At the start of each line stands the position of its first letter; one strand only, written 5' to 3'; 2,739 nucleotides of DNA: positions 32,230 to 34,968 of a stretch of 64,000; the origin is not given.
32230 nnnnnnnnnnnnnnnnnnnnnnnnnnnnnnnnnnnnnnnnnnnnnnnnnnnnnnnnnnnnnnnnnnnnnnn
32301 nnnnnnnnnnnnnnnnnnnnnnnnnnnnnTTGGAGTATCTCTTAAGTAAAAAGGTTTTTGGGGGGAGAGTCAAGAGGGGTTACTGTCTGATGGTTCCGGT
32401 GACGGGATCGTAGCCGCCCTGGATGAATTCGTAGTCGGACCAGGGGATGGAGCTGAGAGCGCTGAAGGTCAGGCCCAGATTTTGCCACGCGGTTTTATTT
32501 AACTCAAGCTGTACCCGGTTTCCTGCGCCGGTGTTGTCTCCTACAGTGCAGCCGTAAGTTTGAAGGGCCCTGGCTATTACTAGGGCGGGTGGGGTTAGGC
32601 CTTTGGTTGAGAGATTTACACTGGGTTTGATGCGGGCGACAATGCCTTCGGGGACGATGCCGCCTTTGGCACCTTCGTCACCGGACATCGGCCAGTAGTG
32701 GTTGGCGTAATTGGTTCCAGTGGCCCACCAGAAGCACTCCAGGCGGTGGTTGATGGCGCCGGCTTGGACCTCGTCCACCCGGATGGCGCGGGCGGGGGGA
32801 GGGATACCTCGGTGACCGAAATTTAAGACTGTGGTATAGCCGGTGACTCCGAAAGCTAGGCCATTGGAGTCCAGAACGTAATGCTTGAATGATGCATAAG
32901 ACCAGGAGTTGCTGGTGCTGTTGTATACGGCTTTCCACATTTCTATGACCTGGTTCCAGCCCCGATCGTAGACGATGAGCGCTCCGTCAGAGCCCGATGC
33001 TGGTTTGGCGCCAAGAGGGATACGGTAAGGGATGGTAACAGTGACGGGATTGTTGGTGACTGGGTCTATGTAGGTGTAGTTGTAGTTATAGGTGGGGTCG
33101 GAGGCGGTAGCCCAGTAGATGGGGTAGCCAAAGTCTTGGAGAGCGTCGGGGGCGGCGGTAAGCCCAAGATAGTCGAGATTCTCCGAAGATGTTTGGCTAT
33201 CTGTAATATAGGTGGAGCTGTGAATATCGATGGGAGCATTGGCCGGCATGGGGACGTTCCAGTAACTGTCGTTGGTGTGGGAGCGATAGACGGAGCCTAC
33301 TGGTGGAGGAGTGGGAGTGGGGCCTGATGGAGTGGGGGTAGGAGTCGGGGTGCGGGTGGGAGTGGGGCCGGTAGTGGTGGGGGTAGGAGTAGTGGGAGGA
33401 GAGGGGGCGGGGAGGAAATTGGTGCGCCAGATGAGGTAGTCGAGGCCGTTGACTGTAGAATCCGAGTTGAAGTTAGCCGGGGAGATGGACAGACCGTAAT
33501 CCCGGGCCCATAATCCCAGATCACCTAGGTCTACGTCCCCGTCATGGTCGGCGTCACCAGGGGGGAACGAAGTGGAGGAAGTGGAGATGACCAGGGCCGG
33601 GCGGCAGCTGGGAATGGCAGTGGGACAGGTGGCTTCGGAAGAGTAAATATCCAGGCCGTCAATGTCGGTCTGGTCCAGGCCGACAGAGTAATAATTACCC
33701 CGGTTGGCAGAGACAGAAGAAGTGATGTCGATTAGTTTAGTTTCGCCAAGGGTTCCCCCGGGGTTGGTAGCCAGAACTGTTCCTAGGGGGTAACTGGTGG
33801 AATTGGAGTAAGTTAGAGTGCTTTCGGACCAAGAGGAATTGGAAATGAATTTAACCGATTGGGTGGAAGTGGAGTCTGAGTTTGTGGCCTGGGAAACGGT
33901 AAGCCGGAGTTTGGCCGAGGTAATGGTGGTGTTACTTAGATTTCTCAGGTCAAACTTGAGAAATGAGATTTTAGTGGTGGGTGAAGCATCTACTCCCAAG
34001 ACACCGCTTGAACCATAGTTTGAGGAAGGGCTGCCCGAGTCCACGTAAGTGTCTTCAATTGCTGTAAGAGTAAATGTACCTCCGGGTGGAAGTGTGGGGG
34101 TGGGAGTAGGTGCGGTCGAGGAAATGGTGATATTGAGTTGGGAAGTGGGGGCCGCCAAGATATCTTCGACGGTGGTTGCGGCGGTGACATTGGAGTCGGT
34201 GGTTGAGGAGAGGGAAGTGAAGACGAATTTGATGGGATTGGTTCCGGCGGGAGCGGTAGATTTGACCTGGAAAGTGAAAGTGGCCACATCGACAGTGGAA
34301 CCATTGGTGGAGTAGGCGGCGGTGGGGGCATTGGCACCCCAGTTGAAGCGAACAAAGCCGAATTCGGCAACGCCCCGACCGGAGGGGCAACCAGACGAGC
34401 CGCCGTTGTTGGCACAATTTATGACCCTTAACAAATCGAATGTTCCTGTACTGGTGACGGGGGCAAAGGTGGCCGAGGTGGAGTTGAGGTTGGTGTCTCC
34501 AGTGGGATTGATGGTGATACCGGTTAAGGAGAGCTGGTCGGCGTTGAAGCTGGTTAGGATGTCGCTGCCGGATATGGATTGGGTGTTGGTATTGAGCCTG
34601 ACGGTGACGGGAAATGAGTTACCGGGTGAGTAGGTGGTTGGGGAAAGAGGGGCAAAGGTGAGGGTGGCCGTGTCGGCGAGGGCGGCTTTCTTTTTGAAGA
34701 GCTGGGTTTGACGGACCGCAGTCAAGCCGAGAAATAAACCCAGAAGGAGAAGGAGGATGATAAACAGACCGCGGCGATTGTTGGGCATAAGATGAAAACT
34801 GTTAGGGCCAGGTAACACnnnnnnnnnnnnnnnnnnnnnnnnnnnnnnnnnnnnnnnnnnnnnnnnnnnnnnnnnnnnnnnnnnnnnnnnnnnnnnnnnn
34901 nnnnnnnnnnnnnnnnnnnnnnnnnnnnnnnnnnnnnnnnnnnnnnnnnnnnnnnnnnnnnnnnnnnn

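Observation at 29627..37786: Three consecutive giant surface proteins carrying near-identical internal dockerins (LamG lectin, unknown, purple acid phosphatase)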

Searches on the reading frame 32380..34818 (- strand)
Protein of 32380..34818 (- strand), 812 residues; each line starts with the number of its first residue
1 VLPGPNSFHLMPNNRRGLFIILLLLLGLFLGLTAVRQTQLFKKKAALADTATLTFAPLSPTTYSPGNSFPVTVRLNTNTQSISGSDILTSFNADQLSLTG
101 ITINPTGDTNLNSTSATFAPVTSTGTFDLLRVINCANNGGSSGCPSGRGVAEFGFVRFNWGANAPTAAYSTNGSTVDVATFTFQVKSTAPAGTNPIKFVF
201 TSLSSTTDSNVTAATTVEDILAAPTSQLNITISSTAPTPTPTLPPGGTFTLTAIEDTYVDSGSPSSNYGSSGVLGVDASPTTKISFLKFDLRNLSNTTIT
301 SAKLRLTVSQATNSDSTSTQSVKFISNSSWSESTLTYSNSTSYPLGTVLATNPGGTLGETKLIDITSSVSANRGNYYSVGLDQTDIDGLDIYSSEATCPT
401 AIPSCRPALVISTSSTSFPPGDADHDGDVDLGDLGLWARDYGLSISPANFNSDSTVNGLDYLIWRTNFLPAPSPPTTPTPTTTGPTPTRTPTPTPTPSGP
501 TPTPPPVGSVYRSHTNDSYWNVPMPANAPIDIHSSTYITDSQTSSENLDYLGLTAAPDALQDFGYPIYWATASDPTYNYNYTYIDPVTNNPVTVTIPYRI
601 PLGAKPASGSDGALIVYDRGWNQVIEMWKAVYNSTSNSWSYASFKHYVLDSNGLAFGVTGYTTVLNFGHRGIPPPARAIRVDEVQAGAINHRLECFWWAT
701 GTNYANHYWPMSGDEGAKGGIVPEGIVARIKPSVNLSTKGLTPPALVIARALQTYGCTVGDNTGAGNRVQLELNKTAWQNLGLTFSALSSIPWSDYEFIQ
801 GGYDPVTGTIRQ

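Call 3: search_protein_families(library=pfam, proteins=[window:32380-34818:-], max_evalue=1)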
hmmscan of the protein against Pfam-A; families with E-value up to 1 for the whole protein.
window:32380-34818:- (812 aa): 4 families
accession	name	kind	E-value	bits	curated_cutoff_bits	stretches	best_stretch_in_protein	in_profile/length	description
PF24517.2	CBM96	-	3.4e-24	85.9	26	1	248-397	2-154/164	Carbohydrate-binding module family 96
PF00963.24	Cohesin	-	4.7e-05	24.1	24.1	1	62-215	10-132/139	Cohesin domain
PF00404.24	Dockerin_1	-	0.1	13.2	22.9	0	450-472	4-24/57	Dockerin type I domain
PF20054.4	Tc-38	-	0.2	11.8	23.2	1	682-708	12-38/70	Trypanosoma Tc-38 (p38) protein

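Call 4: search_protein_families(library=ncbifam, proteins=[window:32380-34818:-], max_evalue=1)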
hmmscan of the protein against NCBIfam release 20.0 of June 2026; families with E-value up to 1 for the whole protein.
window:32380-34818:- (812 aa): 3 families
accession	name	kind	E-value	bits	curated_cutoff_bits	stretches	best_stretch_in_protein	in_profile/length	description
NF033679.1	DNRLRE_dom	domain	2.3e-22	79.8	34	1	255-411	1-163/164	DNRLRE domain-containing protein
TIGR01661.1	ELAV_HUD_SF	subfamily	0.046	13.3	279.1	1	153-343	133-270/351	ELAV/HuD family splicing factor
TIGR02588.1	TIGR02588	hypoth_equivalog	0.13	12.3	95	1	287-339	53-105/122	TIGR02588 family protein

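Call 12: find_encoding_contigs(protein=window:32380-34818:-, flank=10000, max_places=6)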
Protein window:32380-34818:- (812 aa): no gene with exactly this product is on record in the collection.

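Call 14: find_homologous_proteins(query=window:32380-34818:-, max_evalue=0.001)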
Query window:32380-34818:- (812 aa): 117 proteins with E <= 0.001 among 8000 candidates.
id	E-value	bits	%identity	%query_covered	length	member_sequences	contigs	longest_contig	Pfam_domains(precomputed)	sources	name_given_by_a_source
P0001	0.0e+0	1795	100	99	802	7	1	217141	PF24517.3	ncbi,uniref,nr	ncbi:hypothetical protein A2989_02960 [Candidatus Amesbacteria bacterium RIFCSPLOWO2_01_FULL_48_25]|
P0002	9.3e-155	535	59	57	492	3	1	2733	PF24517.3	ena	-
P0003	4.9e-84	301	43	57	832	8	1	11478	-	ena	-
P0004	2.7e-48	183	45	21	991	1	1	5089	PF24517.3,PF00149.34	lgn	-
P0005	1.5e-42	164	44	18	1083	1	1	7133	PF07691.18,PF24517.3,PF08964.16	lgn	-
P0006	7.9e-33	132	40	16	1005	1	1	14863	PF24517.3,PF00688.25,PF00149.34,PF00041.28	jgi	jgi:hypothetical protein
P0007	9.9e-30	122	40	18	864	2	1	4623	PF24517.3,PF00149.34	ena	-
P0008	4.5e-28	116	32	52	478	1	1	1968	-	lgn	-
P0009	5.6e-28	116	35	23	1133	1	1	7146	PF24517.3,PF00149.34,PF00041.28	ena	-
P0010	2.1e-27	114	38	23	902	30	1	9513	PF24517.3,PF00149.34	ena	-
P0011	2.1e-27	114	47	21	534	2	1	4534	PF24517.3,PF25833.1,PF21910.3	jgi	jgi:hypothetical protein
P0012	2.5e-27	114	32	21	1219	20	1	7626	PF17957.8,PF24517.3,PF00149.34,PF18370.8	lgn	-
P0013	3.5e-27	113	44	24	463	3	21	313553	-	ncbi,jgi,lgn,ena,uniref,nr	ncbi:MAG: hypothetical protein UV61_C0002G0081 [Candidatus Gottesmanbacteria bacterium GW2011_GWB1_4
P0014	3.9e-27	113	36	20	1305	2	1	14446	PF24517.3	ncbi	-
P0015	6.8e-27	112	37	23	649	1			PF24517.3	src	-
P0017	1.4e-24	105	35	21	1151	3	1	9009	PF24517.3,PF00149.34,PF00041.28,PF16656.12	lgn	-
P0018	6.7e-24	102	44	18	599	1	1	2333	PF24517.3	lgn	-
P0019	1.5e-21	95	33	20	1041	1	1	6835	PF24517.3,PF00149.34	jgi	jgi:hypothetical protein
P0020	9.1e-20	89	36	18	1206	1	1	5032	PF25523.2,PF17957.8,PF24517.3,PF00149.34,PF18370.8,PF00041.28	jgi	jgi:chitodextrinase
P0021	1.8e-19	88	37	22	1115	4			PF24517.3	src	-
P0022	4.9e-19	86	29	26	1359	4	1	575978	PF00801.27,PF24517.3,PF25788.3,PF18370.8,PF00041.28,PF07995.18,PF18911.7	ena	-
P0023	7.0e-19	86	31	22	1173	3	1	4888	PF24517.3,PF00149.34,PF00041.28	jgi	-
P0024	8.8e-19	85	33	21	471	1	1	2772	PF24517.3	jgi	jgi:hypothetical protein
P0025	2.2e-18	84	37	17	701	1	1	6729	PF24517.3,PF04185.20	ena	-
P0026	3.4e-18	83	36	21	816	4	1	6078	PF24517.3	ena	-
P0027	6.6e-18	82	36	20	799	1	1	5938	PF24517.3,PF00149.34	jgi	jgi:acid phosphatase type 7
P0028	2.0e-17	81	31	21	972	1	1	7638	PF03212.21,PF24517.3,PF00149.34,PF25489.2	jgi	jgi:acid phosphatase type 7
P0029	6.0e-17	79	33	28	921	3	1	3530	PF24517.3,PF00149.34,PF25788.3,PF18370.8,PF00041.28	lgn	-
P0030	6.9e-17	79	33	21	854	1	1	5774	PF24517.3,PF00149.34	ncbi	-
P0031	1.3e-16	78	31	22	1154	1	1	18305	PF24517.3,PF00149.34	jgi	jgi:calcineurin-like phosphoesterase family protein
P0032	1.7e-16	78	39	22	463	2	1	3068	PF24517.3,PF00149.34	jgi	jgi:hypothetical protein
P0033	1.0e-15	75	29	21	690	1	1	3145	PF24517.3,PF00149.34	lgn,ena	-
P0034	5.3e-15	73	31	22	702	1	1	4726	PF24517.3,PF00149.34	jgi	-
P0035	1.4e-14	71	30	15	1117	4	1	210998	PF24517.3,PF00041.28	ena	-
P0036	1.5e-14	71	39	19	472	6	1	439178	PF24517.3,PF00149.34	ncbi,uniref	ncbi:DNRLRE domain-containing protein [Streptomyces sp. NPDC051921]|uniref:CBM96 family carbohydrate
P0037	1.8e-14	71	37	19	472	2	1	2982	PF24517.3,PF00149.34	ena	-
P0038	2.7e-14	71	35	19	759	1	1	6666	PF24517.3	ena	-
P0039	2.8e-14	70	34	23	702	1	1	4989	PF24517.3,PF00149.34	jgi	jgi:acid phosphatase type 7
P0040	1.6e-13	68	38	13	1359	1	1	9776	PF24517.3,PF00149.34,PF00041.28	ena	-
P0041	2.4e-13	67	34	23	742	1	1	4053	PF24517.3,PF00149.34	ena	-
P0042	3.4e-13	67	41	16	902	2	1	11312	PF17957.8,PF24517.3,PF00149.34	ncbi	-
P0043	5.0e-13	66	27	34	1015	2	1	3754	PF17957.8,PF24517.3,PF00149.34,PF18370.8,PF00041.28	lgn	-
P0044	5.6e-13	66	35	20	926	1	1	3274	PF17957.8,PF24517.3,PF00149.34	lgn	-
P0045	8.4e-13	66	35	19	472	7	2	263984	PF24517.3,PF00149.34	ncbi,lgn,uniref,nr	ncbi:CBM96 family carbohydrate-binding protein [Streptomyces showdoensis]|uniref:Alkaline phosphatas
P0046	1.1e-12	65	34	18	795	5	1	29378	PF24517.3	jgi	jgi:hypothetical protein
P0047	1.2e-12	65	33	34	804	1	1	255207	PF24517.3,PF00149.34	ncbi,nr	ncbi:MAG: DNRLRE domain-containing protein [Anaerolineaceae bacterium]|nr:DNRLRE domain-containing p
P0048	2.7e-12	64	36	19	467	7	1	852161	PF24517.3,PF00149.34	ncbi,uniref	ncbi:hypothetical protein GCM10010492_01750 [Saccharothrix mutabilis subsp. mutabilis]|uniref:Alkali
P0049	3.1e-12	64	33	21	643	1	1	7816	PF17957.8,PF24517.3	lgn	-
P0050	1.1e-11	62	41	15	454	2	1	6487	PF24517.3,PF00149.34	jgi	-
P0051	1.2e-11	62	34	27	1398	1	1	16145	PF17957.8,PF24517.3,PF00041.28,PF19077.7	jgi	jgi:Big-like domain-containing protein/fibronectin type III domain protein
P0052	1.8e-11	61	36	17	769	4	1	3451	PF24517.3,PF00149.34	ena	-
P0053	2.0e-11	61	35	21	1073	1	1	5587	PF24517.3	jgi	jgi:hypothetical protein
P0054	2.5e-11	61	30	22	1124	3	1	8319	PF00801.27,PF24517.3,PF00149.34,PF18911.7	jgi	-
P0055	3.2e-11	60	43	13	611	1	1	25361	PF17957.8,PF24517.3,PF00149.34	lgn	-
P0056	3.3e-11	60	35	19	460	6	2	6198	PF24517.3,PF00149.34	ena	-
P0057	4.4e-11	60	35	17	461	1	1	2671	PF24517.3,PF00149.34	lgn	-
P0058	1.2e-10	58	45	12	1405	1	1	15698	PF01839.30,PF02868.22,PF13517.13,PF24517.3,PF01447.25,PF07504.20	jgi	jgi:Zn-dependent metalloprotease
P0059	1.9e-10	58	33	17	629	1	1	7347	PF24517.3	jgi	jgi:hypothetical protein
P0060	4.2e-10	57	40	16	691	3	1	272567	PF17957.8,PF24517.3,PF00149.34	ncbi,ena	-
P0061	5.7e-10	56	29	21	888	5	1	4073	PF17957.8,PF24517.3,PF00149.34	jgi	jgi:hypothetical protein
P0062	1.7e-9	55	35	22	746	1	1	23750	PF24517.3,PF00149.34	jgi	jgi:calcineurin-like phosphoesterase family protein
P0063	1.8e-9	55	36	19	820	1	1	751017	PF01522.27,PF24517.3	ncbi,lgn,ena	-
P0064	2.8e-9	54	28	20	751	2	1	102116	PF24517.3,PF00149.34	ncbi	ncbi:MAG TPA: DNRLRE domain-containing protein [Anaerolineales bacterium]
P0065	3.7e-9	54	34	12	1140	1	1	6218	PF24517.3,PF16116.11,PF00149.34,PF16173.11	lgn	-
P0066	6.9e-9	53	31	21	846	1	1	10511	PF24517.3,PF00149.34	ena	-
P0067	1.3e-8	52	34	17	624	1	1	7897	PF17957.8,PF24517.3,PF00149.34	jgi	jgi:hypothetical protein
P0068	1.6e-8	51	36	22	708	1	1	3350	PF24517.3,PF00149.34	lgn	-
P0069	1.9e-8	51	35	19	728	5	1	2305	PF24517.3,PF00149.34,PF17210.10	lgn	-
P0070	1.9e-8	51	29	17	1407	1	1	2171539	PF25523.2,PF17957.8,PF24517.3,PF00149.34,PF18370.8,PF00041.28,PF19077.7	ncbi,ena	-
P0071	2.1e-8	51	34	20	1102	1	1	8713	PF17957.8,PF24517.3,PF00149.34,PF00041.28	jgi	jgi:Big-like domain-containing protein/calcineurin-like phosphoesterase family protein/fibronectin t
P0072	2.2e-8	51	31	20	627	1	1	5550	PF17957.8,PF24517.3,PF00149.34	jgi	jgi:hypothetical protein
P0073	2.3e-8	51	36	21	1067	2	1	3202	PF17957.8,PF24517.3,PF13750.13,PF12245.15,PF00041.28,PF19077.7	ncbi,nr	ncbi:MAG TPA: DNRLRE domain-containing protein, partial [Mycobacteriales bacterium]|nr:DNRLRE domain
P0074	2.4e-8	51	36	18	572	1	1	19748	PF24517.3,PF00149.34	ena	-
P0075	3.2e-8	50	32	19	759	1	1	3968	PF17957.8,PF24517.3,PF00149.34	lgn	-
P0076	3.5e-8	50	37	15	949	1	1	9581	PF24517.3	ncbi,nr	ncbi:MAG TPA: choice-of-anchor Q domain-containing protein, partial [Anaerolineales bacterium]|nr:ch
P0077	7.1e-8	49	28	31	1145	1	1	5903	PF01108.24,PF13205.13,PF24517.3,PF06848.18,PF00041.28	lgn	-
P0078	8.7e-8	49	34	22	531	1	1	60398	PF13229.13,PF24517.3,PF05048.20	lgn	-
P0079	9.7e-8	49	33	16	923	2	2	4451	PF13582.13,PF13688.13,PF24517.3,PF13574.13,PF13583.12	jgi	jgi:hypothetical protein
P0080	1.0e-7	49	35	17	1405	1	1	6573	PF26549.1,PF24517.3,PF07676.19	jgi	jgi:cell division septation protein DedD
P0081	1.1e-7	49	33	20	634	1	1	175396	PF24517.3,PF01663.28,PF16347.11,PF00884.29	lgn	-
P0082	1.4e-7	48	37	19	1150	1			PF24517.3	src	-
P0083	2.1e-7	48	30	24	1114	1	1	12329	PF24517.3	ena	-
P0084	2.1e-7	48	34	20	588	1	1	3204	PF24517.3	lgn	-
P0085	2.4e-7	48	32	20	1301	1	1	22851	PF24517.3,PF00149.34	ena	-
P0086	2.4e-7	48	36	17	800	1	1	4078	PF26549.1,PF24517.3,PF26550.2,PF07676.19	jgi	jgi:cell division septation protein DedD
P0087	2.4e-7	48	36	21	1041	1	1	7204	PF01839.30,PF13517.13,PF24517.3,PF07593.19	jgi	-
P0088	2.7e-7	47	34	22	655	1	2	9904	PF13229.13,PF24517.3,PF05048.20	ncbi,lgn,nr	ncbi:MAG: right-handed parallel beta-helix repeat-containing protein [Candidatus Levybacteria bacter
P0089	2.7e-7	47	43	14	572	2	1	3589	PF24517.3,PF02018.24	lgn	-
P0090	3.0e-7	47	31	21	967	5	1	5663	PF17957.8,PF24517.3,PF00149.34,PF00041.28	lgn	-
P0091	3.5e-7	47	38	15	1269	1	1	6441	PF24517.3,PF02415.24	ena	-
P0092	3.7e-7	47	31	15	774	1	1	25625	PF24517.3,PF00149.34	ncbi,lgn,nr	ncbi:MAG TPA: DNRLRE domain-containing protein [Anaerolineales bacterium]|nr:DNRLRE domain-containin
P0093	3.8e-7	47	32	24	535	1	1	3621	PF13229.13,PF24517.3,PF05048.20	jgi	jgi:parallel beta-helix repeat protein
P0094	4.5e-7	47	33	17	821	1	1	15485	PF24517.3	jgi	jgi:acid phosphatase type 7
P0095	8.6e-7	46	29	18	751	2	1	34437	PF24517.3,PF00149.34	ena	-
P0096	3.1e-6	44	30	19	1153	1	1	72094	PF01833.31,PF17957.8,PF24517.3,PF00149.34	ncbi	-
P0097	3.2e-6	44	32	19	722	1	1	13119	PF24517.3,PF00149.34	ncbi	-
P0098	4.5e-6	43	30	19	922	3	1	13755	PF00404.25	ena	-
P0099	7.7e-6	43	33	20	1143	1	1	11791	PF24517.3,PF00149.34,PF00041.28,PF16656.12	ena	-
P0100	9.7e-6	42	30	21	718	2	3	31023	PF24517.3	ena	-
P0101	1.0e-5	42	31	19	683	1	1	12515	PF24517.3,PF00149.34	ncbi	-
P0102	1.1e-5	42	33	22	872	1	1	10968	PF24517.3,PF00149.34,PF16317.12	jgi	jgi:hypothetical protein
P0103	1.2e-5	42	30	18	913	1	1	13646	PF24517.3,PF04185.20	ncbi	-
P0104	1.2e-5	42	35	19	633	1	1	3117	PF26549.1,PF24517.3,PF26550.2,PF07676.19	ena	-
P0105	1.5e-5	42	33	8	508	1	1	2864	PF03935.23,PF24517.3,PF00722.29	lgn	-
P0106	1.5e-5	42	30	21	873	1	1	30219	PF24517.3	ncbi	-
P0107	2.4e-5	41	31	21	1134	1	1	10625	PF24517.3,PF00149.34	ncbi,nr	ncbi:MAG TPA: DNRLRE domain-containing protein [Thermomicrobiales bacterium]|nr:DNRLRE domain-contai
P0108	2.7e-5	41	34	20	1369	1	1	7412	PF01839.30,PF26549.1,PF13517.13,PF24517.3,PF07676.19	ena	-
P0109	4.7e-5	40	32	18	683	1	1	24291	PF24517.3,PF00149.34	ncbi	-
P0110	5.4e-5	40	35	14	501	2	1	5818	PF24517.3,PF00149.34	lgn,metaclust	metaclust:status=active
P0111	6.2e-5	40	34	19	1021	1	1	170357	PF00801.27,PF24517.3,PF00149.34,PF00041.28,PF18911.7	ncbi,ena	-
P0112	8.9e-5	39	34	20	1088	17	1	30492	PF13229.13,PF24517.3,PF00149.34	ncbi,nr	ncbi:MAG: DNRLRE domain-containing protein [Chloroflexi bacterium]|nr:MAG: DNRLRE domain-containing 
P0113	1.4e-4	38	31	20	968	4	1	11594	PF24517.3,PF00149.34,PF16317.12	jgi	-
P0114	1.4e-4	38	31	26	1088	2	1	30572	PF24517.3,PF16116.11,PF00688.25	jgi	jgi:hypothetical protein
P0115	2.1e-4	38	32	19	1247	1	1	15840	PF13688.13,PF17957.8,PF24517.3,PF13583.12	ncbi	-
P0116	2.3e-4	38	41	11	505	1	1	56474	PF24517.3,PF00149.34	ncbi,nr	ncbi:MAG: DNRLRE domain-containing protein [Nocardiaceae bacterium]|nr:DNRLRE domain-containing prot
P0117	3.5e-4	37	36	14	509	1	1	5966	PF24517.3,PF00149.34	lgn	-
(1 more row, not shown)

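Call 57: find_encoding_contigs(protein=P0003, flank=10000, max_places=3)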
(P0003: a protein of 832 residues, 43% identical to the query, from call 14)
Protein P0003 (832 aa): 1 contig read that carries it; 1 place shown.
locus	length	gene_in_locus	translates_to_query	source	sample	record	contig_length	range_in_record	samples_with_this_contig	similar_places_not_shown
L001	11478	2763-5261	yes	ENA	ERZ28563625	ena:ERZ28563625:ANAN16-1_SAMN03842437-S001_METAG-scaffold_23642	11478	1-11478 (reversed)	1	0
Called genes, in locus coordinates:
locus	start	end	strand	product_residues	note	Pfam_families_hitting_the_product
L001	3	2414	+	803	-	?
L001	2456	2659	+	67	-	PF12728:HTH_17, PF13411:MerR_1, PF00376:MerR (weak)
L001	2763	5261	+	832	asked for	-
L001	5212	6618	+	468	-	-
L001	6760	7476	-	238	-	PF13453:Zn_ribbon_TFIIB (weak)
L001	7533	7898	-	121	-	PF05635:23S_rRNA_IVP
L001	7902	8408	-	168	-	-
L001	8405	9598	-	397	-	PF01255:Prenyltransf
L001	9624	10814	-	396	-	PF00587:tRNA-synt_2b, PF03129:HGTP_anticodon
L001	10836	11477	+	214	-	?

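Call 70: find_related_loci(query=window:32383-34788:-, collection=genome_contigs, flank=8000)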
Query window:32383-34788:- (802 aa) in genome_contigs; peptide patterns used: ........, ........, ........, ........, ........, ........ (x = any residue, [..] = any of these).
96 stretches matched a pattern, but none encodes a relative of the query by tblastn (E <= 1e-3).
